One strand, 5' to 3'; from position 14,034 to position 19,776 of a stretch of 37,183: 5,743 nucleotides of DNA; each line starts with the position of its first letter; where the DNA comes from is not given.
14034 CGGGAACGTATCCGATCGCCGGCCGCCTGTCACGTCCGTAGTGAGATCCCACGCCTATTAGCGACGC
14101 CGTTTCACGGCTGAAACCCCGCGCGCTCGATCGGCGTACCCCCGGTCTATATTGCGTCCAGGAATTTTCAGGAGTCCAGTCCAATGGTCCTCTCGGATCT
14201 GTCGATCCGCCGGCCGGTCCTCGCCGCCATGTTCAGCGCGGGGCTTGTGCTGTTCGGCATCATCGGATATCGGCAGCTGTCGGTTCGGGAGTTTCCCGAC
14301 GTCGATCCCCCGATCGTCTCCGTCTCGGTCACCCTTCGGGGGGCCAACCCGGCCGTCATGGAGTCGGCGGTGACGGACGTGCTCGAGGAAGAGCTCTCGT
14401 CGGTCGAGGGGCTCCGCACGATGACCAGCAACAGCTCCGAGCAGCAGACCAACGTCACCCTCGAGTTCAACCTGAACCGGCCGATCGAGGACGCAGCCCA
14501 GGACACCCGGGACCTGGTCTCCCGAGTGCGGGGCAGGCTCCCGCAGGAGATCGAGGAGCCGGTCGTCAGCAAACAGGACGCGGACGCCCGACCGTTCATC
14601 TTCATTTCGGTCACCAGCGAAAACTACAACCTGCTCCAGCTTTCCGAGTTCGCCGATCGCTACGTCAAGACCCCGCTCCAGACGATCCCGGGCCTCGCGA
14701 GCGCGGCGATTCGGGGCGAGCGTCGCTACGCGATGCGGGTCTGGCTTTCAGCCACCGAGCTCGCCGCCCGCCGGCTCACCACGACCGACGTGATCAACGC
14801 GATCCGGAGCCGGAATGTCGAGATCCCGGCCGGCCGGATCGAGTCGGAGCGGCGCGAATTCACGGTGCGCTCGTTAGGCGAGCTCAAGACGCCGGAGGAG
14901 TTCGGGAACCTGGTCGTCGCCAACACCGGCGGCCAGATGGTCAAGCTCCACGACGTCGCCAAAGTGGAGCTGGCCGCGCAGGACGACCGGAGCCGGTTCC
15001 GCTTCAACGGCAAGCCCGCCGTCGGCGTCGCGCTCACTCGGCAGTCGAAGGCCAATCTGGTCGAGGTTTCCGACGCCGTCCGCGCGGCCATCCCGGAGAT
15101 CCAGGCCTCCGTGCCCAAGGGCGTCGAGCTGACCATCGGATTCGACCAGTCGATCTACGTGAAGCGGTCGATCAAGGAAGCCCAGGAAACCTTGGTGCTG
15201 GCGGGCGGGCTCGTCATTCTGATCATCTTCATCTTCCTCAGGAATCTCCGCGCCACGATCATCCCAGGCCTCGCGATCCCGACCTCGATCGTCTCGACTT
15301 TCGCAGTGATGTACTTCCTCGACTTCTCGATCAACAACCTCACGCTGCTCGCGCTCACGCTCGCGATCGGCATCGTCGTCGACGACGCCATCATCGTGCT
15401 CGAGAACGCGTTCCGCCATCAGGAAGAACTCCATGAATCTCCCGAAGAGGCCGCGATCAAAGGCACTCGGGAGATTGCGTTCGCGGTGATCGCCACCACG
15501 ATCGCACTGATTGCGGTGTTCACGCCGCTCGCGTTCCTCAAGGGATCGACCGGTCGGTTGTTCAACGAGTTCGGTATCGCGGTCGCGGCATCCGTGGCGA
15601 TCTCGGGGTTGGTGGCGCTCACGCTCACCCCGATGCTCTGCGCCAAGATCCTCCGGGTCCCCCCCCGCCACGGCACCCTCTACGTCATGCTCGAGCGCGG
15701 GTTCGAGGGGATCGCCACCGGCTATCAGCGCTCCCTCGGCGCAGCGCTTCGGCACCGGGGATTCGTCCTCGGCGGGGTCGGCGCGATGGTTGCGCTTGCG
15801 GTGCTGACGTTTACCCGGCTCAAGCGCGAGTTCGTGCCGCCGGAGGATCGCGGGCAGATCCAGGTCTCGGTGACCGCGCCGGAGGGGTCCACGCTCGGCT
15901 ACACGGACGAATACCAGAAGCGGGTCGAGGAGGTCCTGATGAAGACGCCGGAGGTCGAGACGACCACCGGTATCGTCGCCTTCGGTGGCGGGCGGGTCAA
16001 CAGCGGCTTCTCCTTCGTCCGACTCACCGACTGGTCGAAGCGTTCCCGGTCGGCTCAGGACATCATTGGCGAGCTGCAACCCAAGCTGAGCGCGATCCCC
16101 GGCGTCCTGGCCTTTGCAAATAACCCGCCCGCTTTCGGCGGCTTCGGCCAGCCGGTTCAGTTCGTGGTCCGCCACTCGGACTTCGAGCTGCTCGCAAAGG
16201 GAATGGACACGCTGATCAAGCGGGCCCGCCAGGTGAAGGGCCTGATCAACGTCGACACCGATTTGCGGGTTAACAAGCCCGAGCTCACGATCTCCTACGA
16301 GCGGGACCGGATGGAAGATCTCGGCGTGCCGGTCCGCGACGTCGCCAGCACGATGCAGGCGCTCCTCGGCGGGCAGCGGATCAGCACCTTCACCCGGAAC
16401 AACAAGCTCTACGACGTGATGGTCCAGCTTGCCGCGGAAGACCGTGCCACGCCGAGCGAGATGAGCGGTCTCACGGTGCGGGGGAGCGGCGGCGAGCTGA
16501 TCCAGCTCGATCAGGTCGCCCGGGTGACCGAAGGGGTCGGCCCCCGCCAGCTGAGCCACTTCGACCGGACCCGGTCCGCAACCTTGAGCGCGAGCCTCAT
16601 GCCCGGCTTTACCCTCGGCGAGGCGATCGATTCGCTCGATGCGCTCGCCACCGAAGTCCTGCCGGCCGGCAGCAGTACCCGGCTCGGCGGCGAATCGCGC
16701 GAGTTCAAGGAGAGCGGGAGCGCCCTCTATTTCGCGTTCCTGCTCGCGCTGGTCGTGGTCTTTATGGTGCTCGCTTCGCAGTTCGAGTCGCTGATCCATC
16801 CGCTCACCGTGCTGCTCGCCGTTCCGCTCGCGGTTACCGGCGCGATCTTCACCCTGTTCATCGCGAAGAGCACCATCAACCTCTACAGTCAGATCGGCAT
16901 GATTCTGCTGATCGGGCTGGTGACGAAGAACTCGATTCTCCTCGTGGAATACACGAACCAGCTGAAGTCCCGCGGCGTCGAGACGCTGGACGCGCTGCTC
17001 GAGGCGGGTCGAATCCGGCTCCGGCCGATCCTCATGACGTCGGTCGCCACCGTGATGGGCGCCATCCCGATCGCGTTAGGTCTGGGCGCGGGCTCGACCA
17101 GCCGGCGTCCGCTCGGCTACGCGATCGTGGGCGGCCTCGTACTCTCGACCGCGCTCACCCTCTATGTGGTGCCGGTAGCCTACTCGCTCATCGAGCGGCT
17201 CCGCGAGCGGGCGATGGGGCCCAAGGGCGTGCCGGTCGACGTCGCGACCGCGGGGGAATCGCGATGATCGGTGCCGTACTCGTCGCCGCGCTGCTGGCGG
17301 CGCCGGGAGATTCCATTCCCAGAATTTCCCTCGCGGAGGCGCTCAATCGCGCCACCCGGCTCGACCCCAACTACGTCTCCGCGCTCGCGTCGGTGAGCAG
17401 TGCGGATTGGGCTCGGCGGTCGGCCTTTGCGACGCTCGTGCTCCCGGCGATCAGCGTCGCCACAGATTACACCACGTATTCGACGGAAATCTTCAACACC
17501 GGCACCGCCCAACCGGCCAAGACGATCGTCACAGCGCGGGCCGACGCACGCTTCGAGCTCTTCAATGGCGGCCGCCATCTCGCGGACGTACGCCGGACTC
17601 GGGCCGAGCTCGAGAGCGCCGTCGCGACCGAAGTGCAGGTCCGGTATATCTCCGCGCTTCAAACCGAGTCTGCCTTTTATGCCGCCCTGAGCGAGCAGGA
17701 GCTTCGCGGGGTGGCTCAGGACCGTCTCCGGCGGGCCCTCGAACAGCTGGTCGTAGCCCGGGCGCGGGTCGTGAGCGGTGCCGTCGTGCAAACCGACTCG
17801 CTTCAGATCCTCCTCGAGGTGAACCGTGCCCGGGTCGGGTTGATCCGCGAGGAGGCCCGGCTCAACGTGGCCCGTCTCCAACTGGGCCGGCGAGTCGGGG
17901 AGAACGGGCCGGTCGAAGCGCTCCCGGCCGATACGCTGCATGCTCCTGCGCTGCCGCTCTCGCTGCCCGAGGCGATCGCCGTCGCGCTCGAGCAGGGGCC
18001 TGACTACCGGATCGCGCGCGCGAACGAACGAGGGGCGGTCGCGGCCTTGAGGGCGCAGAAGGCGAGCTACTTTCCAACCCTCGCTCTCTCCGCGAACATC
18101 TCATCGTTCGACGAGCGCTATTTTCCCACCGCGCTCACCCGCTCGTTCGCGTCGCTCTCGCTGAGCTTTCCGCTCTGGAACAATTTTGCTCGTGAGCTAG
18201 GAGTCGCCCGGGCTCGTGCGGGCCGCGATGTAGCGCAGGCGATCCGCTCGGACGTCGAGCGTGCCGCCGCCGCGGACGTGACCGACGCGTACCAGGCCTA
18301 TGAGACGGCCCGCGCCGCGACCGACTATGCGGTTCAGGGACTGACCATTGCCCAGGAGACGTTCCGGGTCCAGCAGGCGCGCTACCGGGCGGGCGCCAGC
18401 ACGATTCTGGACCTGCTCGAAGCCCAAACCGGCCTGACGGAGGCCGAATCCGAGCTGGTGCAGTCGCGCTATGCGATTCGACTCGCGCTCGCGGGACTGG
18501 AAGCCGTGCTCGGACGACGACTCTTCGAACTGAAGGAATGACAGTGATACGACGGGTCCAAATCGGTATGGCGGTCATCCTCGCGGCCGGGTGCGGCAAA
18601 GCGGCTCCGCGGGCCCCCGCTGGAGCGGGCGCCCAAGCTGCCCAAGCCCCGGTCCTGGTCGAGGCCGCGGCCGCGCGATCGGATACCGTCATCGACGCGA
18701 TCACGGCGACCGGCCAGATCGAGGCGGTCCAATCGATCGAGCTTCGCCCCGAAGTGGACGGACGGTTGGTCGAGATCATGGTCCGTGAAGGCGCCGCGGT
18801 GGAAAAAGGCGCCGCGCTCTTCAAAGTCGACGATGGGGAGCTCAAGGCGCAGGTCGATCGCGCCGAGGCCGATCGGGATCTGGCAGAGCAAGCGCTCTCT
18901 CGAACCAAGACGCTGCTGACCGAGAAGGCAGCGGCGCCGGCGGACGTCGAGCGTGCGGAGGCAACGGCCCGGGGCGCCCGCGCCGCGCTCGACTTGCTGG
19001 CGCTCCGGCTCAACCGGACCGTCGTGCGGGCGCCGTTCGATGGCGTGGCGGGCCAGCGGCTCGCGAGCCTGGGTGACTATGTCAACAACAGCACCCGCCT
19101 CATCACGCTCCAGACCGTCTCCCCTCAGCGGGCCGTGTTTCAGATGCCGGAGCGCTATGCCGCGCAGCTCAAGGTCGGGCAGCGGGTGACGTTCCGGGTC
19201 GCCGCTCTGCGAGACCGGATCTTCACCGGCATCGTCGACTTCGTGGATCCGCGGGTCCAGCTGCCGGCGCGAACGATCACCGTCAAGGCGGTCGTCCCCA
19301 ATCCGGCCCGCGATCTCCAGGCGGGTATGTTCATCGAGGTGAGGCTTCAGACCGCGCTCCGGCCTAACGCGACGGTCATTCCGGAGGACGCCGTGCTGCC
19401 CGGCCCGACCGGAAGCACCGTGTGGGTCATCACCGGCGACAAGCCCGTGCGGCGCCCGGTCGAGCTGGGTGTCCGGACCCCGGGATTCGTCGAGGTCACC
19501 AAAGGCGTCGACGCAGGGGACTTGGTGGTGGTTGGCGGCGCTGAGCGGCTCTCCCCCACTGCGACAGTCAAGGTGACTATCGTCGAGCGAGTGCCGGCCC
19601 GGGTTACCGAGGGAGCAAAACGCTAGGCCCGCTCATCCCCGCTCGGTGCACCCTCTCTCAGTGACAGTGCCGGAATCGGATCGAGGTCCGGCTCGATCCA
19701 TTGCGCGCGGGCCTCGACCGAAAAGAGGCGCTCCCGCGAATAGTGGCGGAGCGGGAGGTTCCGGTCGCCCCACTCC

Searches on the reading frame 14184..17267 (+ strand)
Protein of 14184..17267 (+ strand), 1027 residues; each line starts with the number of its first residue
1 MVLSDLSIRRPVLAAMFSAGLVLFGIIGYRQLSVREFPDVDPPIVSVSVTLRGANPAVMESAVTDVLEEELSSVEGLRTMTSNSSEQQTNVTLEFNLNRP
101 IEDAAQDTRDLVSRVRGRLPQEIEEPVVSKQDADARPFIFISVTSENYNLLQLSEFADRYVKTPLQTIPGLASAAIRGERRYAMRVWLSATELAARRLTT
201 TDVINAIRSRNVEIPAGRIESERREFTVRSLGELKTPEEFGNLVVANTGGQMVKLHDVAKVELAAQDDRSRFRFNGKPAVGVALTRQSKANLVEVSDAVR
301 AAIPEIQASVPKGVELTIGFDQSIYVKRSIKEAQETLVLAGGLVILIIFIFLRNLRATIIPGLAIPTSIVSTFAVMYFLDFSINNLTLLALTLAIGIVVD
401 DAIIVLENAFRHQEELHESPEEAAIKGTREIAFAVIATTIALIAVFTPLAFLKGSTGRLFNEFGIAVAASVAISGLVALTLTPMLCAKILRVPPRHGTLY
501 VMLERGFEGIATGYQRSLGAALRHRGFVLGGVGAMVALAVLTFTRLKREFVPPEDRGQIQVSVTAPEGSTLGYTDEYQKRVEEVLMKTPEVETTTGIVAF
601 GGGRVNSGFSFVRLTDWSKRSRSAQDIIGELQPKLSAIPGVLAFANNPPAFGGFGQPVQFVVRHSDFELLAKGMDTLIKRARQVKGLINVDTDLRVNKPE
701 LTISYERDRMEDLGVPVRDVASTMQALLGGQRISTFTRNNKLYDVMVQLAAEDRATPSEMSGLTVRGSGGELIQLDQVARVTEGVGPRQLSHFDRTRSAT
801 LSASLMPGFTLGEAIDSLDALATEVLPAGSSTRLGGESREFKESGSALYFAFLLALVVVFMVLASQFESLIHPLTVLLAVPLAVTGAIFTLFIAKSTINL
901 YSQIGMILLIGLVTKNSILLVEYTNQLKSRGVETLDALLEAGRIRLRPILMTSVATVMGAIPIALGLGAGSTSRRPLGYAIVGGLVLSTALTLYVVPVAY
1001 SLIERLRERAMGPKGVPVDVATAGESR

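Call 6: search_protein_families(library=pfam, proteins=[window:14184-17267:+], max_evalue=0.001)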
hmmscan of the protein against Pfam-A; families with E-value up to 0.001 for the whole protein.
window:14184-17267:+ (1027 aa): 2 families
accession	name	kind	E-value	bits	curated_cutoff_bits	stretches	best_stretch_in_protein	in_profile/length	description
PF00873.25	ACR_tran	-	3.2e-302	1005.5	28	1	4-1003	2-1020/1021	AcrB/AcrD/AcrF family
PF03176.21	MMPL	-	2.1e-12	47.1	20.5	1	285-491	100-304/333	MMPL family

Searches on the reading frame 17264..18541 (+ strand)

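Call 6: search_protein_families(library=pfam, proteins=[window:17264-18541:+], max_evalue=0.001)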
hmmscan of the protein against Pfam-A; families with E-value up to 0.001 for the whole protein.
window:17264-18541:+ (425 aa): 1 family
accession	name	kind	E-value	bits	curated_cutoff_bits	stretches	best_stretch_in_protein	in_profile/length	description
PF02321.23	OEP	-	5.8e-45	153.8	22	2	235-417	2-187/187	Outer membrane efflux protein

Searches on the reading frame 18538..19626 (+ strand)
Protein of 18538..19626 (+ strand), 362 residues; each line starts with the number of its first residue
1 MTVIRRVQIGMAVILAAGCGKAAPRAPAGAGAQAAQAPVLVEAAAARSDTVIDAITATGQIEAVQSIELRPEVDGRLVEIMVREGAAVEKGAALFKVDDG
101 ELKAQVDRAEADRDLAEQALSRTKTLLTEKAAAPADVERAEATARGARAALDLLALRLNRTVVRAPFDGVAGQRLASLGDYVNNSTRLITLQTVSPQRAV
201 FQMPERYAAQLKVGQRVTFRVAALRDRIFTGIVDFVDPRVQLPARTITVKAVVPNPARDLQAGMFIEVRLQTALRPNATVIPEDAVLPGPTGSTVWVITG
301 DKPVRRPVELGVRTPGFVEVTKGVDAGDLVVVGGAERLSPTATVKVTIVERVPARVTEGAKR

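Call 6: search_protein_families(library=pfam, proteins=[window:18538-19626:+], max_evalue=0.001)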
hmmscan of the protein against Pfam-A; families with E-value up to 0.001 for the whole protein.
window:18538-19626:+ (362 aa): 3 families
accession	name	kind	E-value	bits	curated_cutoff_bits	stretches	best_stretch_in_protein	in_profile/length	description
PF16576.10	HlyD_D23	-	3e-25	89.2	30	1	160-265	108-213/214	Barrel-sandwich domain of CusB or HlyD membrane-fusion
PF13437.12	HlyD_3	-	6.7e-15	56.2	22.2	1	162-263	1-106/106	HlyD family secretion protein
PF13533.13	Biotin_lipoyl_2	-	0.00039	20.6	29.8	0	68-98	2-32/32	Biotin-lipoyl like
